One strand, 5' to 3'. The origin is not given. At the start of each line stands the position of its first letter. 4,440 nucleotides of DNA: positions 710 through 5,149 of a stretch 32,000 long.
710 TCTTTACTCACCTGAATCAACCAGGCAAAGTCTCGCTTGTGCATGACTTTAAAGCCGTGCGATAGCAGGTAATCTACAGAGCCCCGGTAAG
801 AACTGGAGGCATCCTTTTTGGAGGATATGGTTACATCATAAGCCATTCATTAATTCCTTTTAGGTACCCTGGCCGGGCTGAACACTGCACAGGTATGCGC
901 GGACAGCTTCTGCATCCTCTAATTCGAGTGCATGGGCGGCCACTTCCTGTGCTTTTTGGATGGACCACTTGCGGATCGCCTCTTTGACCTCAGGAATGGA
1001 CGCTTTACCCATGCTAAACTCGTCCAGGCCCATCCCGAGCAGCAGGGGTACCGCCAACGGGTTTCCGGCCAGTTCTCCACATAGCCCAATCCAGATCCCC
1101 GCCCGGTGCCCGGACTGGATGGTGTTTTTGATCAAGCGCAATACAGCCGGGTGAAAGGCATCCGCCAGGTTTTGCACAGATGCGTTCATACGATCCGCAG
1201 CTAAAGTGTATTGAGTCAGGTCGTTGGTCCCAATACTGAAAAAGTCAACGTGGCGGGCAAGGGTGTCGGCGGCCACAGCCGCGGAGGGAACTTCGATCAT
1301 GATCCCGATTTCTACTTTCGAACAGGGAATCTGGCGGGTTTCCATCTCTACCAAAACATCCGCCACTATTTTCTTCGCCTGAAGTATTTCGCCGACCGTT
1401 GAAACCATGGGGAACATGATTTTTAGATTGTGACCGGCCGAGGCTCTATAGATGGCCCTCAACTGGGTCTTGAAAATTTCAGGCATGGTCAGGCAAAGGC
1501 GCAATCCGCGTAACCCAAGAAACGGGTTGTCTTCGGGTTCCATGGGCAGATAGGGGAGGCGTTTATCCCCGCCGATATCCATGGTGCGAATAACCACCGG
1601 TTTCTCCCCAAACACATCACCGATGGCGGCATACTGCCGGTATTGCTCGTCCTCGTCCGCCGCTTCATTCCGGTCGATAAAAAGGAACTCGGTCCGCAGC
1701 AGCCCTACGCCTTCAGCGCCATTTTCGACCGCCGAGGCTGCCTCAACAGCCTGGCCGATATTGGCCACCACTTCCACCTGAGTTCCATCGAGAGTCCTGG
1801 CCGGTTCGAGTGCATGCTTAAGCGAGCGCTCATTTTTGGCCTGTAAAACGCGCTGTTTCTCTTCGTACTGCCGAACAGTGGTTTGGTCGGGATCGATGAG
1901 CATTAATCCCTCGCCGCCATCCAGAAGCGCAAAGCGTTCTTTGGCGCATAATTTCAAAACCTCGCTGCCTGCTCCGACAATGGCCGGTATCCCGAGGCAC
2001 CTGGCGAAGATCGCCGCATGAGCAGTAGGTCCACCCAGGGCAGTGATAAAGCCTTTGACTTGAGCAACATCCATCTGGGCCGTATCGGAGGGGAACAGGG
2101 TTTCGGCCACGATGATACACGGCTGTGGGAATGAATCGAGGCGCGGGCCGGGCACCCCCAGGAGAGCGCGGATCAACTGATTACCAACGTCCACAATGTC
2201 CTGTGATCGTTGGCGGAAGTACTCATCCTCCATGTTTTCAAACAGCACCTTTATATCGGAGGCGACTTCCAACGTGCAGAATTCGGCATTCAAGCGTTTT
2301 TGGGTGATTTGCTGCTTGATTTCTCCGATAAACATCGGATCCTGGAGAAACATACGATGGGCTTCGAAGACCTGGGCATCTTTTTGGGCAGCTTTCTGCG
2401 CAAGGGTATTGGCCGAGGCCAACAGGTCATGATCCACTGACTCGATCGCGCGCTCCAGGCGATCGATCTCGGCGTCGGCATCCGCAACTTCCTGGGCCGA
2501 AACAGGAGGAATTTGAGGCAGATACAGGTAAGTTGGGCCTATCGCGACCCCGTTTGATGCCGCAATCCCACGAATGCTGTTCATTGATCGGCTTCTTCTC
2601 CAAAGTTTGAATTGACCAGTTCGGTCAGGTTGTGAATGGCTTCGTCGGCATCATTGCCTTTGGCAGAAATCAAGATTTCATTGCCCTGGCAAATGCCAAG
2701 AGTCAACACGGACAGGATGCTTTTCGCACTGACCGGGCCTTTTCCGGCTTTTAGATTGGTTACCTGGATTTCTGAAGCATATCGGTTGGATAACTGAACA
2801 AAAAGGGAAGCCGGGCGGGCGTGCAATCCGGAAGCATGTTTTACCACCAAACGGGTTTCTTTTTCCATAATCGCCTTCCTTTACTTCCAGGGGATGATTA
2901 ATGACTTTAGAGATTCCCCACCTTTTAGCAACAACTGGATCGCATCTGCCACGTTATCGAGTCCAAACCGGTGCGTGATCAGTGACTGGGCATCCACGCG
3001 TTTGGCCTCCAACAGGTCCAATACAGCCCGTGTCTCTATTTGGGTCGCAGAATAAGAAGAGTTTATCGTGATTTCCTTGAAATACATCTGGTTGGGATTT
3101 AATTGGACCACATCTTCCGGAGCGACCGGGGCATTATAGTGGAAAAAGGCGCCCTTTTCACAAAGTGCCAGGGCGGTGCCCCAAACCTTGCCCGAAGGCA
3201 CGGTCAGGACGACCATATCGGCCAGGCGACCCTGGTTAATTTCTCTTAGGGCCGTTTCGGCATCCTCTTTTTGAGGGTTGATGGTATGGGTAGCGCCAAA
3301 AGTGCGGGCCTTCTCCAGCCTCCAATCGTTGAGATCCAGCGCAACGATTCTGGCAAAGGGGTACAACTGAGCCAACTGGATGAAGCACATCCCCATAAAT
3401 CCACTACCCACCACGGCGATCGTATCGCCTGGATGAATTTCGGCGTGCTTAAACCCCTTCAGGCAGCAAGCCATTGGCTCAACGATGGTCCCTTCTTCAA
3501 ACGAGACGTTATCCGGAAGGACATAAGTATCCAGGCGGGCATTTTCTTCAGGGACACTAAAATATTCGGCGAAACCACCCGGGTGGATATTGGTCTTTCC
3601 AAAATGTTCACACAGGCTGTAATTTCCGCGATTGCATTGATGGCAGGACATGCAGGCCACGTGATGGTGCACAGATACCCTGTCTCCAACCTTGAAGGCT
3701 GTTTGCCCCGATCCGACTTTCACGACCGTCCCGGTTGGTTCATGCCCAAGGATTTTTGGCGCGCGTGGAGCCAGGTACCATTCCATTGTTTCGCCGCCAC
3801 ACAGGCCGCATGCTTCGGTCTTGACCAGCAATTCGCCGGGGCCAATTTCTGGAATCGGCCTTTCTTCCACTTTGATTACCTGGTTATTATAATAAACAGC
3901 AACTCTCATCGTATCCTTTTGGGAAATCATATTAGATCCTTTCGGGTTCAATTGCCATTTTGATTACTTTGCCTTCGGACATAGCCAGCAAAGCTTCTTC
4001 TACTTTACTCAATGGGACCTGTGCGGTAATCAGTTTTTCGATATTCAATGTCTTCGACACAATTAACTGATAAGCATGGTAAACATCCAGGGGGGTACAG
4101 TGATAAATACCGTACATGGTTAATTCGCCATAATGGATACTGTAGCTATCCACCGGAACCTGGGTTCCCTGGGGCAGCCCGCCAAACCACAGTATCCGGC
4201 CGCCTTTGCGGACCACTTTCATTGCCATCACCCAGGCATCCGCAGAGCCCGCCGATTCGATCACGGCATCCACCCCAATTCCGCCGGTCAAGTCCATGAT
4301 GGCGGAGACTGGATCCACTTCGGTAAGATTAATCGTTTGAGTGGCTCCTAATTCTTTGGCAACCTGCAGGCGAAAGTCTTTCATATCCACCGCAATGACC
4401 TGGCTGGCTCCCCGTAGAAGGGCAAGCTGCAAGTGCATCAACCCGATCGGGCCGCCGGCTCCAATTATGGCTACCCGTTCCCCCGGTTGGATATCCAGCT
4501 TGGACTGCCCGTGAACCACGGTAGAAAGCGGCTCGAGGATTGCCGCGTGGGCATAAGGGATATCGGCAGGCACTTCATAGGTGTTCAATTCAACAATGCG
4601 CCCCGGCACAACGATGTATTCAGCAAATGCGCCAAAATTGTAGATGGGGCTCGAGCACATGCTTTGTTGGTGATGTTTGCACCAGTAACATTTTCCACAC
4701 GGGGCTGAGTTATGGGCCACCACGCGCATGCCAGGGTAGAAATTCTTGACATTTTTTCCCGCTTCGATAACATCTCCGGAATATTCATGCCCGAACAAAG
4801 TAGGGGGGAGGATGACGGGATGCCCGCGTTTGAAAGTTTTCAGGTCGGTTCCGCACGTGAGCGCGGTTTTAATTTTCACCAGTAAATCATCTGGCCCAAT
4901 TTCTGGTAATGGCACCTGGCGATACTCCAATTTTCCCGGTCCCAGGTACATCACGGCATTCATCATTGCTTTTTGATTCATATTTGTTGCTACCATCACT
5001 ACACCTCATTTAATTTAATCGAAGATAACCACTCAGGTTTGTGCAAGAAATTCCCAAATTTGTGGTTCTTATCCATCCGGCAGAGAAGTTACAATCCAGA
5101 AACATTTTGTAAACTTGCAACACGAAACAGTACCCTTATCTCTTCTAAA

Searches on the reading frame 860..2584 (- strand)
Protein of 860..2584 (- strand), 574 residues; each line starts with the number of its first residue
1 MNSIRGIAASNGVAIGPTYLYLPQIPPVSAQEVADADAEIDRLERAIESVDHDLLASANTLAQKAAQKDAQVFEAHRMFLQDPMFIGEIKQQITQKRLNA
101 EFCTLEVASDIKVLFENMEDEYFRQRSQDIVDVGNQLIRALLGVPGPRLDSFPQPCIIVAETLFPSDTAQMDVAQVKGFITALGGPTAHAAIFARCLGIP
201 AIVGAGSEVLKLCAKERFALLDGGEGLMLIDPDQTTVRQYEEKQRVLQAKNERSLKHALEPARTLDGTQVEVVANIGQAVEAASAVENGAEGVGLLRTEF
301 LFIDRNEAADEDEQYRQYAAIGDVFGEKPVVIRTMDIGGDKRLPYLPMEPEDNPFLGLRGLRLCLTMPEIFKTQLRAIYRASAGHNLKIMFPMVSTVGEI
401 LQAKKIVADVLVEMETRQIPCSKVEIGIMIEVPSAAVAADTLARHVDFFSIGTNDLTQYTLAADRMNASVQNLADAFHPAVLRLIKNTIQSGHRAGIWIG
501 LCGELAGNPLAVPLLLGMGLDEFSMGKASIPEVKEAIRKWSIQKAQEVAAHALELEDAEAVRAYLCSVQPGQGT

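Call 62: search_protein_families(library=pfam, proteins=[window:860-2584:-], max_evalue=0.0001)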
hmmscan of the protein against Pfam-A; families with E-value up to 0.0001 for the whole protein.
window:860-2584:- (574 aa): 3 families
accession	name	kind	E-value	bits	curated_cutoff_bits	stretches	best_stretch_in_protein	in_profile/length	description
PF02896.24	PEP-utilizers_C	-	3.8e-115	384.5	22.8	1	258-540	8-291/293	PEP-utilising enzyme, PEP-binding domain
PF05524.18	PEP-utilisers_N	-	8.2e-30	103.9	24.4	1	5-126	1-121/121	PEP-utilising enzyme, N-terminal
PF00391.29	PEP-utilizers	-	8.7e-21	73.8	23.1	1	152-226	1-72/72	PEP-utilising enzyme, mobile domain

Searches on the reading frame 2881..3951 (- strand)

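Call 62: search_protein_families(library=pfam, proteins=[window:2881-3951:-], max_evalue=0.0001)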
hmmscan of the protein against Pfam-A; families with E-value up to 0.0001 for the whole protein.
window:2881-3951:- (356 aa): 3 families
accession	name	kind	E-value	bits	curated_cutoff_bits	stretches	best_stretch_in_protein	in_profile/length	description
PF08240.17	ADH_N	-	1.3e-25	90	23.5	1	37-137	1-98/104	Alcohol dehydrogenase GroES-like domain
PF00107.32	ADH_zinc_N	-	1.3e-18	67.6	31.8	1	187-315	3-128/129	Zinc-binding dehydrogenase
PF13602.12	ADH_zinc_N_2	-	8.5e-05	23.9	27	0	218-344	1-126/134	Zinc-binding dehydrogenase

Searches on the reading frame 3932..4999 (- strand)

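Call 62: search_protein_families(library=pfam, proteins=[window:3932-4999:-], max_evalue=0.0001)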
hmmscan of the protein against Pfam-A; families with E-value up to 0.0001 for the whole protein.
window:3932-4999:- (355 aa): 3 families
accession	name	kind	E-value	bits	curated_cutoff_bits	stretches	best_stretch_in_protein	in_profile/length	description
PF00107.32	ADH_zinc_N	-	7.9e-29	100.7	31.8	1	184-313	1-127/129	Zinc-binding dehydrogenase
PF08240.17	ADH_N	-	1.3e-23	83.7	23.5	1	35-135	1-98/104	Alcohol dehydrogenase GroES-like domain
PF16912.11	Glu_dehyd_C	-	1e-10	41.9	34.9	1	156-350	8-209/211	Glucose dehydrogenase C-terminus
